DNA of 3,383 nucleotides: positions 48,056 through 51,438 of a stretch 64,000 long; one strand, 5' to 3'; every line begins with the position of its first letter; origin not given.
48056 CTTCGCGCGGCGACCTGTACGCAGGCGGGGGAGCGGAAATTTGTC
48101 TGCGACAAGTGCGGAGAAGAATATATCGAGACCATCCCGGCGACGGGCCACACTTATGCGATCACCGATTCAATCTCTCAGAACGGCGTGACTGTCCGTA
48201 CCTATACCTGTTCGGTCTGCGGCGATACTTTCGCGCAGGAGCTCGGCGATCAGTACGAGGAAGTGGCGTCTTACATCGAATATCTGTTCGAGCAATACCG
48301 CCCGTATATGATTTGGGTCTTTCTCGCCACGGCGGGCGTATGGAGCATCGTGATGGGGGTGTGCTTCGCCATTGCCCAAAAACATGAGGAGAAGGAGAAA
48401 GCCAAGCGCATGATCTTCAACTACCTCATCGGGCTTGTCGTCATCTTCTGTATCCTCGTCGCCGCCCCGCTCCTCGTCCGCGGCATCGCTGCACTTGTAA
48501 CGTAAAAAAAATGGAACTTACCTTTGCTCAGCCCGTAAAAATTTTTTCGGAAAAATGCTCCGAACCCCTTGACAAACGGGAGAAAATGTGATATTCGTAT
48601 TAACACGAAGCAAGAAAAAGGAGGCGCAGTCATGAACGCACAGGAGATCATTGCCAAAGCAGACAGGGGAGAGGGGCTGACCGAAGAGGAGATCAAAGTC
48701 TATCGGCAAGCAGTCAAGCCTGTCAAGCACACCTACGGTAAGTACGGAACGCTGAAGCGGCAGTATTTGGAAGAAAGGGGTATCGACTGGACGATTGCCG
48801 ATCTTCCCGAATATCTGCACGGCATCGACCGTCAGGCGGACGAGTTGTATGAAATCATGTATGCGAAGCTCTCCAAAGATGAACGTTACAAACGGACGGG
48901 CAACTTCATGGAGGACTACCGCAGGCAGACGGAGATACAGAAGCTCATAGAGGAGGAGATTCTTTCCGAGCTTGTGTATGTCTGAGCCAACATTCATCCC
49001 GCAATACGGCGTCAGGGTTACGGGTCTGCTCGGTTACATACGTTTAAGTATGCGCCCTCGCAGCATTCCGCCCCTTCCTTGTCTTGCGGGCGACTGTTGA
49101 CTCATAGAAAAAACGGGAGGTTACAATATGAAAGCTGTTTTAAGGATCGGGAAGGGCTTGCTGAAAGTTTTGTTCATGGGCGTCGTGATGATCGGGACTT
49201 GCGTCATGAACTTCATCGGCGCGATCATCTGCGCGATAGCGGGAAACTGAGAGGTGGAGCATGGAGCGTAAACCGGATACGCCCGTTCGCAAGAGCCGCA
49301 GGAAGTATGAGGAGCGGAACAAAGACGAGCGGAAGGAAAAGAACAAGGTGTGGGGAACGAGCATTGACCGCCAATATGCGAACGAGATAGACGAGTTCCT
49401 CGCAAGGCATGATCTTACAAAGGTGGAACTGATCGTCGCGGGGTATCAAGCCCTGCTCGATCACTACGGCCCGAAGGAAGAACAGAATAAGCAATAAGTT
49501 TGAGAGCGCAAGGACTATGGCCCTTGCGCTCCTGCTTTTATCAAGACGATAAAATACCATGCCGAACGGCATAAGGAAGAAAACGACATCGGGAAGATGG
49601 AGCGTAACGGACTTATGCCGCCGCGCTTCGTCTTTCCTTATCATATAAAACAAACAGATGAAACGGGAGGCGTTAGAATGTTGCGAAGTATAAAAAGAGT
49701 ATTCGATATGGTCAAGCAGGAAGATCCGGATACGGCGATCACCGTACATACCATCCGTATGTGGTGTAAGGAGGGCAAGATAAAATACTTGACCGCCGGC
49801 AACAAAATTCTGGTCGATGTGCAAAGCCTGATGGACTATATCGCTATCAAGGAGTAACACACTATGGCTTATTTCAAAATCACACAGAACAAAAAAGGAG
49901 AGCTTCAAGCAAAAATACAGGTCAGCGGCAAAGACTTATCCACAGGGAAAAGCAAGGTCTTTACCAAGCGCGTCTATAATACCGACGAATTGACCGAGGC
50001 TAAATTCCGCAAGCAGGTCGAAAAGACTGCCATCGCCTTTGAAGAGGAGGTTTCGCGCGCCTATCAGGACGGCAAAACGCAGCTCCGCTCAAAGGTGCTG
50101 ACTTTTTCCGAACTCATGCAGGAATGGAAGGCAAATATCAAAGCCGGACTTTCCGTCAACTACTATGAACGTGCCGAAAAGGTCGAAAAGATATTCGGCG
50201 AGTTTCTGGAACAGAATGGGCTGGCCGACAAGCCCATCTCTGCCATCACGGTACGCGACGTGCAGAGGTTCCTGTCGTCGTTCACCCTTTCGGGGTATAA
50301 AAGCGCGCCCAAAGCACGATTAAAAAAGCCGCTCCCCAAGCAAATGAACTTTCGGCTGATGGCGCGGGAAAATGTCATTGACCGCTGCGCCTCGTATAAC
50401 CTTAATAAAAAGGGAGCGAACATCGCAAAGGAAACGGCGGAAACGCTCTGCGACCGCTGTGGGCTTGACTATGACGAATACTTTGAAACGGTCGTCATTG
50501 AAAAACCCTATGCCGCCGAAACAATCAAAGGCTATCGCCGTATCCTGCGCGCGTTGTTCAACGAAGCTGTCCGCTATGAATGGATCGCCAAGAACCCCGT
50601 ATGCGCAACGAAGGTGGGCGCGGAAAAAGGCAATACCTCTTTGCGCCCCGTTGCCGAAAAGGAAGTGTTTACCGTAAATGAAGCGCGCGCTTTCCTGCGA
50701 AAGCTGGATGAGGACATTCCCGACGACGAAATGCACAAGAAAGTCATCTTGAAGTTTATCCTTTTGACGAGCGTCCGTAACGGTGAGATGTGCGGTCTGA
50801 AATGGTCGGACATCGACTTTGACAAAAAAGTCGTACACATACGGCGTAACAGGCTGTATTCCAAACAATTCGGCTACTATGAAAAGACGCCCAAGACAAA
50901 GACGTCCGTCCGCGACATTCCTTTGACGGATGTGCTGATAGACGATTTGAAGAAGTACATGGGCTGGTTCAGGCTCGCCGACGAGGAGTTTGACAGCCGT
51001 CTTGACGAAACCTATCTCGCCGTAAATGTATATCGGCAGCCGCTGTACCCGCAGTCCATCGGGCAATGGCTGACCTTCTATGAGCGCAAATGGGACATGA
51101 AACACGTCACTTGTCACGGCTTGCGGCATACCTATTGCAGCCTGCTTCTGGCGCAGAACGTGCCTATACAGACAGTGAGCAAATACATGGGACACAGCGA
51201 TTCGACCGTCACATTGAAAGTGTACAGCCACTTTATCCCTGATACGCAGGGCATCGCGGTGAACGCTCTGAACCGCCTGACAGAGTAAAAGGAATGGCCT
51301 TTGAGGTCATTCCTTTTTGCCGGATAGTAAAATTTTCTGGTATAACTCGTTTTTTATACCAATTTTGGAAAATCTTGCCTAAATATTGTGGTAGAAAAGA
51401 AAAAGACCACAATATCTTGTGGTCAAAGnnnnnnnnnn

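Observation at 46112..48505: A VirB2-like pilin module fused to a 14-repeat Cys3His ectodomain (candidate pilin-adhesin of a Gram-positive-type T4SS)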

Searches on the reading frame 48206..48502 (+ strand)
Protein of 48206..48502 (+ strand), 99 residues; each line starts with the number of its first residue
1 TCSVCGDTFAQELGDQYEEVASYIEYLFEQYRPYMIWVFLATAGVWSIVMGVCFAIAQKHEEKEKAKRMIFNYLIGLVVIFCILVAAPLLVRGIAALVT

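Call 23: find_related_loci(query=A1, collection=genome_contigs, flank=10000)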
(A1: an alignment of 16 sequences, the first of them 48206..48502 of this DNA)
Query A1 (99 aa) in genome_contigs; peptide patterns used: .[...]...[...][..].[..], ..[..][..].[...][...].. (x = any residue, [..] = any of these).
193 stretches matched a pattern; 146 encode a relative of the query (tblastn E <= 1e-3); the best 80 are kept; 80 distinct loci.
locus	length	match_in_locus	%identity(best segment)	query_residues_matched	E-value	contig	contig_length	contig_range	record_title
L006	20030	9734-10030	100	1-99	2e-64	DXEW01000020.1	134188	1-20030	MAG TPA_asm: Candidatus Borkfalkia faecavium isolate 2189 CHK54__C246618_L134188_SAMEA104467243, whole genome shotgun se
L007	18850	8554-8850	81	1-99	2e-52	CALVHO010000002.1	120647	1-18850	MAG: uncultured Clostridia bacterium isolate BRZ_P__bin41 genome assembly, contig: BRZ_P__NODE_184_length_120647_cov_8.9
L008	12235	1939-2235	80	1-99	5e-51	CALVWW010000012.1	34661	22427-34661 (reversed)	MAG: uncultured Clostridia bacterium isolate BRZ_FK__bin22 genome assembly, contig: BRZ_FK__NODE_1569_length_34661_cov_2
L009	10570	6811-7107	75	1-99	9e-51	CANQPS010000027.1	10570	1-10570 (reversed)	MAG: uncultured Clostridia bacterium isolate Lapin-012__bin52 genome assembly, contig: Lapin-012__NODE_6943_length_10570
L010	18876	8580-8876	76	1-99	2e-50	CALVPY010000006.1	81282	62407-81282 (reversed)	MAG: uncultured Clostridia bacterium isolate BRZ_NI__bin24 genome assembly, contig: BRZ_NI__NODE_385_length_81282_cov_6.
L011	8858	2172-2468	80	1-99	2e-50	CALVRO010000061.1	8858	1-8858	MAG: uncultured Clostridia bacterium isolate BRZ_BE__bin69 genome assembly, contig: BRZ_BE__NODE_5306_length_8858_cov_8.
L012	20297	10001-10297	77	1-99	2e-50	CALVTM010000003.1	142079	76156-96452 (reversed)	MAG: uncultured Clostridia bacterium isolate BRZ_CT__bin3 genome assembly, contig: BRZ_CT__NODE_192_length_142079_cov_65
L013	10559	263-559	77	1-99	3e-50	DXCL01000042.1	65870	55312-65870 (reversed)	MAG TPA_asm: Candidatus Borkfalkia avistercoris isolate CHK187-5294 CHK187__C347089_L65870_SAMEA5754831, whole genome sh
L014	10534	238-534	77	1-99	3e-50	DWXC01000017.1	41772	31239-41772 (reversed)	MAG TPA_asm: Candidatus Borkfalkia stercoripullorum isolate CHK196-13738 CHK196__C89032_L41772_SAMEA5754840, whole genom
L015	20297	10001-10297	77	1-99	9e-50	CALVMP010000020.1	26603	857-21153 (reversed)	MAG: uncultured Clostridia bacterium isolate BRZ_KH__bin127 genome assembly, contig: BRZ_KH__NODE_2777_length_26603_cov_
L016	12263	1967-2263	74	1-99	3e-49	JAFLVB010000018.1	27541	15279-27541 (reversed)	MAG: Clostridiales bacterium isolate HAN094 Seq18, whole genome shotgun sequence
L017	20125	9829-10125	74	1-99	5e-49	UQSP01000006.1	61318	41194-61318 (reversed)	uncultured Clostridiales bacterium isolate UMGS606 genome assembly, contig: NODE_128_length_61318_cov_10.985864, whole g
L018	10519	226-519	78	2-99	1e-48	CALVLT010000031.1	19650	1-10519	MAG: uncultured Clostridia bacterium isolate BRZ_PB__bin37 genome assembly, contig: BRZ_PB__NODE_3948_length_19650_cov_7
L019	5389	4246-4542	75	1-99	2e-48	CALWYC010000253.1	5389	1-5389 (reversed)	MAG: uncultured Intestinimonas sp. isolate BRZ_GA__bin110 genome assembly, contig: BRZ_GA__NODE_19490_length_5389_cov_10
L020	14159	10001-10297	74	1-99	3e-48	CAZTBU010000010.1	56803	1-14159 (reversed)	MAG TPA_asm: uncultured Clostridia bacterium isolate SRP314395_co1_227 genome assembly, contig: NODE_331_length_56803_co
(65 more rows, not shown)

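Call 24: search_protein_families(library=pfam, alignment_id=A1, max_evalue=1)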
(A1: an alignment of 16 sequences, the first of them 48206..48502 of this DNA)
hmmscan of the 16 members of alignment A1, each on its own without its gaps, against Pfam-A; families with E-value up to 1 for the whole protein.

A. member 1, window:48206-48502:+ (99 aa): 8 families
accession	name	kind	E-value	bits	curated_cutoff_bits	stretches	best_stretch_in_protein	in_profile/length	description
PF18895.5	T4SS_pilin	-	3.9e-07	30.5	26.6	1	38-85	19-66/71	Type IV secretion system pilin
PF08395.17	7tm_7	-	0.015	15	26.6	1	35-87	30-82/370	7tm Chemosensory receptor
PF12089.13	DUF3566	-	0.017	16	22.2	1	35-85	37-87/118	Transmembrane domain of unknown function (DUF3566)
PF19389.4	DUF5964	-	0.026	14.8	25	1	60-85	27-53/60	Family of unknown function (DUF5964)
PF06749.17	DUF1218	-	0.065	14.1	25.3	1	38-95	3-58/95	Protein of unknown function (DUF1218)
PF05105.17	Phage_holin_4_1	-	0.068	13.7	22.2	1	24-85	3-62/116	Bacteriophage holin family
PF05656.20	DUF805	-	0.13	13.2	25.7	1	34-92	13-68/111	Protein of unknown function (DUF805)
PF11497.13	NADH_Oxid_Nqo15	-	0.21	12.1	25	1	9-71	20-81/123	NADH-quinone oxidoreductase chain 15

B. families by the number of members that match (of 16 scanned): 46 families (the first 25 are shown)
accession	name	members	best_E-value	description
PF18895.5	T4SS_pilin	16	3.9e-07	Type IV secretion system pilin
PF00301.25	Rubredoxin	7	0.0077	Rubredoxin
PF05656.20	DUF805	5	0.013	Protein of unknown function (DUF805)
PF11497.13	NADH_Oxid_Nqo15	5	0.064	NADH-quinone oxidoreductase chain 15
PF01944.22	SpoIIM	4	0.00061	Stage II sporulation protein M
PF20535.3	DUF6750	4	0.001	Family of unknown function (DUF6750)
PF19389.4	DUF5964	4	0.026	Family of unknown function (DUF5964)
PF15795.10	Spec3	4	0.082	Ectodermal ciliogenesis protein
PF10856.13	DUF2678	3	0.0025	Protein of unknown function (DUF2678)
PF04923.17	Ninjurin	3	0.06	Ninjurin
PF12725.13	DUF3810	3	0.13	Protein of unknown function (DUF3810)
PF01529.25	DHHC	3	0.18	DHHC palmitoyltransferase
PF00115.25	COX1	2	0.0023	Cytochrome C and Quinol oxidase polypeptide I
PF20563.3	DUF6773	2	0.0032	Family of unknown function (DUF6773)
PF14264.12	Glucos_trans_II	2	0.006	Glucosyl transferase GtrII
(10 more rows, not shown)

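Call 25: search_solved_structures(query=A1, max_evalue=10)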
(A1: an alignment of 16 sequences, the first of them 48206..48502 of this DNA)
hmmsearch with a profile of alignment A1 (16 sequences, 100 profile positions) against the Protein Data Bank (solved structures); distinct sequences matched with E-value up to 10: 15.
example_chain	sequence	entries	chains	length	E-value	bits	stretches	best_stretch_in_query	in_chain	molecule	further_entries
7srr_R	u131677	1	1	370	0.26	15.2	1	38-97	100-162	5-hydroxytryptamine receptor 2B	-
4ib4_A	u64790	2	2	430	0.35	14.7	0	38-97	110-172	Chimera protein of human 5-hydroxytryptamine receptor 2B and E. Coli soluble cytochrome b5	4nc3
5tvn_A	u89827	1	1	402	0.44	14.4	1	38-97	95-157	Chimera protein of human 5-hydroxytryptamine receptor 2B and E. Coli soluble cytochrome b5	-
2g02_A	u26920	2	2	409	0.46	14.3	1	19-71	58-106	Nisin biosynthesis protein nisC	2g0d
6drx_A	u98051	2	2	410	0.5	14.2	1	38-97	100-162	5HT2B receptor, BRIL chimera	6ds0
6dry_A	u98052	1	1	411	0.59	14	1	38-97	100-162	5HT2B receptor, BRIL chimera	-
6drz_A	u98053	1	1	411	0.59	14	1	38-97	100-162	5HT2B receptor, BRIL chimera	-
9jgk_A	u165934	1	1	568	0.62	13.9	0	38-97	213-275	Soluble cytochrome b562,5-hydroxytryptamine receptor 2B,Soluble cytochrome b562,5-hydroxyt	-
8uip_A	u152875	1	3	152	1.1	13.1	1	32-85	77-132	Ninjurin-1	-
8cqr_E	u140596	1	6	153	1.1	13.1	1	32-85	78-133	Ninjurin-1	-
8sza_A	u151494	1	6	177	1.6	12.6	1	32-85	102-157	Ninjurin-1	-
9jft_R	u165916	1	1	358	1.7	12.5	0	53-91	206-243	Psychosine receptor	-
9wng_R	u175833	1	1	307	2.1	12.2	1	38-97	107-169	5-hydroxytryptamine receptor 2B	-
5tud_A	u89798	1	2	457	2.9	11.8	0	38-97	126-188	5-hydroxytryptamine receptor 2B,Soluble cytochrome b562 chimera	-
7srq_R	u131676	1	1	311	6.7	10.6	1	38-97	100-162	5-hydroxytryptamine receptor 2B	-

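Call 39: predict_structure(alignment_id=A1)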
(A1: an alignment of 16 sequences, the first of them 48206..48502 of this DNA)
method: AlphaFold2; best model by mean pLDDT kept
length: 99 residues; sequences in the alignment: 16
mean_pLDDT: 75.0   pTM: 0.49
mean pLDDT of the five models: 75.0, 75.0, 72.8, 70.8, 66.6
residues with pLDDT >= 90: 0; 70-90: 73; 50-70: 18; < 50: 8
segments of 3 or more residues with pLDDT < 50: 1-4, 7-9
pLDDT, mean of each block of 10 residues (from residue 1): 47 61 76 82 88 84 81 86 80 65
secondary structure, 60 per line:
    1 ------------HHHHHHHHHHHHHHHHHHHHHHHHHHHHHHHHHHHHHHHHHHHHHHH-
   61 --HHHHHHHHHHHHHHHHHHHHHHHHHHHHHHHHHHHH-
elements in order: H13-59 H63-98

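Call 43: fold_search(model_id=the predicted structure, library=pdb)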
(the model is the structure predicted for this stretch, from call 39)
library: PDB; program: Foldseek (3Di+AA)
matches with E <= 10: 76; with E <= 0.001: 0
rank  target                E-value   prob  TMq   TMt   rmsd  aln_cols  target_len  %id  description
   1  6g6w_B                3.2e+00  0.14  0.36  0.26   7.1        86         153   15  HUMAN PI3KDELTA IN COMPLEX WITH LIGAND LASW1976 (released 2018-11-07)
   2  9s9k_B                3.9e+00  0.23  0.46  0.29   5.7        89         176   12  S. islandicus CdvB (semi open) (released 2026-01-28)
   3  8tdu_B                3.9e+00  0.14  0.38  0.20   6.7        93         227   11  STX-478, a Mutant-Selective, Allosteric Inhibitor bound to PI3Kalpha (released 2023-09-06)
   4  9gcf_B                3.9e+00  0.12  0.33  0.22   7.1        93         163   12  HUMAN PI3KDELTA IN COMPLEX WITH ISOCUMARIN INHIBITOR CHF-6523 (released 2024-12-18)
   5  7v5d_A                4.1e+00  0.18  0.42  0.11   6.8        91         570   13  Cryo-EM structure of the mouse ABCB9 (PG-bound) (released 2022-10-19)
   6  5sxd_B                4.1e+00  0.11  0.35  0.17   7.8        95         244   13  Crystal Structure of PI3Kalpha in complex with fragment 22 (released 2017-02-15)
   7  8ts8_B                4.1e+00  0.09  0.30  0.16   7.5        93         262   11  p85alpha/p110alpha heterodimer H1047R mutant (released 2023-11-22)
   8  5sxb_B                4.4e+00  0.12  0.36  0.20   7.8        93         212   11  Crystal Structure of PI3Kalpha in complex with fragment 23 (released 2017-02-15)
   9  5sxc_B                4.4e+00  0.11  0.36  0.20   7.9        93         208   14  Crystal Structure of PI3Kalpha in complex with fragment 8 (released 2017-02-15)
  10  8v8u_B                4.4e+00  0.10  0.32  0.16   7.2        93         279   11  PI3Ka H1047R co-crystal structure with inhibitor in cryptic pocket near H1047R (compound 12). (released 2024-03-20)
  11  2y3a_B                4.7e+00  0.09  0.34  0.18  10.6        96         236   11  Crystal structure of p110beta in complex with icSH2 of p85beta and the drug GDC-0941 (released 2011-03-16)
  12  9s9k_A                5.0e+00  0.21  0.48  0.30   5.1        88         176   12  S. islandicus CdvB (semi open) (released 2026-01-28)
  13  5sxk_B                5.0e+00  0.08  0.35  0.16  13.8       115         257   15  Crystal Structure of PI3Kalpha in complex with fragment 18 (released 2017-02-15)
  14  5fi4_B                5.6e+00  0.11  0.37  0.18   6.9        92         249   13  Discovery of imidazo[1,2-a]-pyridine inhibitors of pan-PI3 kinases that are efficacious in a mouse xenograft model (released 2016-02-03)
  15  5sx8_B                5.6e+00  0.10  0.36  0.18   7.5        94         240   10  Crystal Structure of PI3Kalpha in complex with fragments 12 and 15 (released 2017-02-15)
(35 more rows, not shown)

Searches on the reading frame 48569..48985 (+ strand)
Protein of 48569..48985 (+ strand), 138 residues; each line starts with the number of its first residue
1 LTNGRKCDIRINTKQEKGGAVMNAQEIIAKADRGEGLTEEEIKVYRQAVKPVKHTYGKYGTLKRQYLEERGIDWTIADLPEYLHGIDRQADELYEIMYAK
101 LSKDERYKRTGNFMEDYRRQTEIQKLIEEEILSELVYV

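Call 38: search_protein_families(library=pfam, proteins=[window:48569-48985:+], max_evalue=0.001)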
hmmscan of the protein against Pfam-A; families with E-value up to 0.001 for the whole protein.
window:48569-48985:+ (138 aa): 1 family
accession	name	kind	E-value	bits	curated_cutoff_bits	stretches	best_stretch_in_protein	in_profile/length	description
PF14198.11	TnpV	-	1.2e-07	32.1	27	1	53-136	20-111/111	Transposon-encoded protein TnpV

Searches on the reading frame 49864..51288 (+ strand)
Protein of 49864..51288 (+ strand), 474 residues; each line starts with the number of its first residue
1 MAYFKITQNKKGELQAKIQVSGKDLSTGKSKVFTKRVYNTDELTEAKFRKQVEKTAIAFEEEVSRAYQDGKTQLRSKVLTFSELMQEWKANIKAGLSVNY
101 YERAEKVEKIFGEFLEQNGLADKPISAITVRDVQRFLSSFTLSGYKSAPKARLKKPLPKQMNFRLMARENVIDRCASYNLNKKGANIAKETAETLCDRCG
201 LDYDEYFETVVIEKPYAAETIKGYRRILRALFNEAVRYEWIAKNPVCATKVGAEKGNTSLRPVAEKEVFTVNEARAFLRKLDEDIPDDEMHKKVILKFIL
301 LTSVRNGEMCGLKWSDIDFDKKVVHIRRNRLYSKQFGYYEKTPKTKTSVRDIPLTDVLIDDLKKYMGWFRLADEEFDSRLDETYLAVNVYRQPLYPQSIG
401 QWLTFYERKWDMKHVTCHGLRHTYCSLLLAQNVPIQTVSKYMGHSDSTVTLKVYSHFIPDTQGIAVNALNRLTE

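Call 38: search_protein_families(library=pfam, proteins=[window:49864-51288:+], max_evalue=0.001)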
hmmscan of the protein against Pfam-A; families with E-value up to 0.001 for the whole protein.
window:49864-51288:+ (474 aa): 3 families
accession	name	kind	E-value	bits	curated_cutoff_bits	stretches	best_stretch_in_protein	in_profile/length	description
PF00589.27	Phage_integrase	-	1.1e-23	84.3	27.1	1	269-456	3-167/172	Phage integrase family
PF13102.12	Phage_int_SAM_5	-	2.5e-08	34.6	22.3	1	202-247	53-94/98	Phage integrase SAM-like domain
PF14659.12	Phage_int_SAM_3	-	0.00087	19.9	22.6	0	80-138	1-55/58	Phage integrase, N-terminal SAM-like domain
